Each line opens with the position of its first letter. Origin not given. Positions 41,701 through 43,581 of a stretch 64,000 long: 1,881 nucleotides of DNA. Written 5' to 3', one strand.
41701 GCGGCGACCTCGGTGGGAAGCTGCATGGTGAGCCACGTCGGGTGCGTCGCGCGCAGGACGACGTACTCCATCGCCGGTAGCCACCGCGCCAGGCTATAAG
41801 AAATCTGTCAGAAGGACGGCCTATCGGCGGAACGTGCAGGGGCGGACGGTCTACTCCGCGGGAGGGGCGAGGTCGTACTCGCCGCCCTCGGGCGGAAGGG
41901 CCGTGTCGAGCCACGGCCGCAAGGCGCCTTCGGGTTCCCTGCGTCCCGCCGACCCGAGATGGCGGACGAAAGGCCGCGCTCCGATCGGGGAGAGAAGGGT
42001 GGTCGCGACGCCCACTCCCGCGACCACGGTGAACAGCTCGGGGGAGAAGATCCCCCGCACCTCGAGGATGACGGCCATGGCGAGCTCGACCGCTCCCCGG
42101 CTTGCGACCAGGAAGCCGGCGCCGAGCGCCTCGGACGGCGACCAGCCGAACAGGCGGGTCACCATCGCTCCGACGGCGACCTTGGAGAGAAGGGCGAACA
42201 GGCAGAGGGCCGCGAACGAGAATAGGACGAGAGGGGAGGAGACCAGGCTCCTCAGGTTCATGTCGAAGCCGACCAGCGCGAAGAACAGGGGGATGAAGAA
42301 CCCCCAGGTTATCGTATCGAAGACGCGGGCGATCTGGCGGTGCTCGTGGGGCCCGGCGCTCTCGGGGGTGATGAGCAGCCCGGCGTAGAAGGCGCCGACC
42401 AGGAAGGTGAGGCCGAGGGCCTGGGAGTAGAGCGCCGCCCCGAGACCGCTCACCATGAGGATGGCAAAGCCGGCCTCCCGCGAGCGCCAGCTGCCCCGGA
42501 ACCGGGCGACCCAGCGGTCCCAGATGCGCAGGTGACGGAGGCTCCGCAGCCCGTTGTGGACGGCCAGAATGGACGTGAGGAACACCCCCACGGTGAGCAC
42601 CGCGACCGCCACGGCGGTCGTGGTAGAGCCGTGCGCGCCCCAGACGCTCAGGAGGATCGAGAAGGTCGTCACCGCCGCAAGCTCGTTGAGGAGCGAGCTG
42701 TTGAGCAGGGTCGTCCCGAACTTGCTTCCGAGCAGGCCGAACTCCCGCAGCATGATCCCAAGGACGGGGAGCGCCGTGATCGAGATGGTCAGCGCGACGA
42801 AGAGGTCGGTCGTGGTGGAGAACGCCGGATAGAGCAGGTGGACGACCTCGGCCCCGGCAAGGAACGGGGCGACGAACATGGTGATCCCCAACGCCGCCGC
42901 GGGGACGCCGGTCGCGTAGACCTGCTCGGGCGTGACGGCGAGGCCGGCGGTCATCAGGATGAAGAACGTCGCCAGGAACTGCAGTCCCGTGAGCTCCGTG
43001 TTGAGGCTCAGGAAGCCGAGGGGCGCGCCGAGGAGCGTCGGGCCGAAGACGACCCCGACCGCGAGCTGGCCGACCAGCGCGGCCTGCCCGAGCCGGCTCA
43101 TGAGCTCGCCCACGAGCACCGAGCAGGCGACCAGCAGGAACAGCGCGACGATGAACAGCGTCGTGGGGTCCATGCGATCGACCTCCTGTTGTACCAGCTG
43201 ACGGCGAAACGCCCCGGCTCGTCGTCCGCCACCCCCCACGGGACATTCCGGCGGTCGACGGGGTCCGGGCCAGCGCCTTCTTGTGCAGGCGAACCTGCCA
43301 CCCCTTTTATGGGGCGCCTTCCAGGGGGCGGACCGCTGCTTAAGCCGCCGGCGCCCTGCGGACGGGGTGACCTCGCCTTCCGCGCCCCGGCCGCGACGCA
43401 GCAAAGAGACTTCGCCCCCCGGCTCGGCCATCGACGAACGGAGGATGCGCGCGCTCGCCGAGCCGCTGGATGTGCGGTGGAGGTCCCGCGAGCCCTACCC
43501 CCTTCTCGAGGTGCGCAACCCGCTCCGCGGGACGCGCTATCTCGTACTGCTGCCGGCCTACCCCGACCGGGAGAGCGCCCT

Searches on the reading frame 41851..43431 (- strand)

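Call 46: search_protein_families(library=pfam, proteins=[window:41851-43431:-], max_evalue=0.00001)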
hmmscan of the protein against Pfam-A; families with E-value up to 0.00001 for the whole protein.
window:41851-43431:- (526 aa): 1 family
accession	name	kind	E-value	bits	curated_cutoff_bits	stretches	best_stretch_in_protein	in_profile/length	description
PF00999.27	Na_H_Exchanger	-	5.4e-37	128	26.2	1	105-490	7-374/375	Sodium/hydrogen exchanger, transmembrane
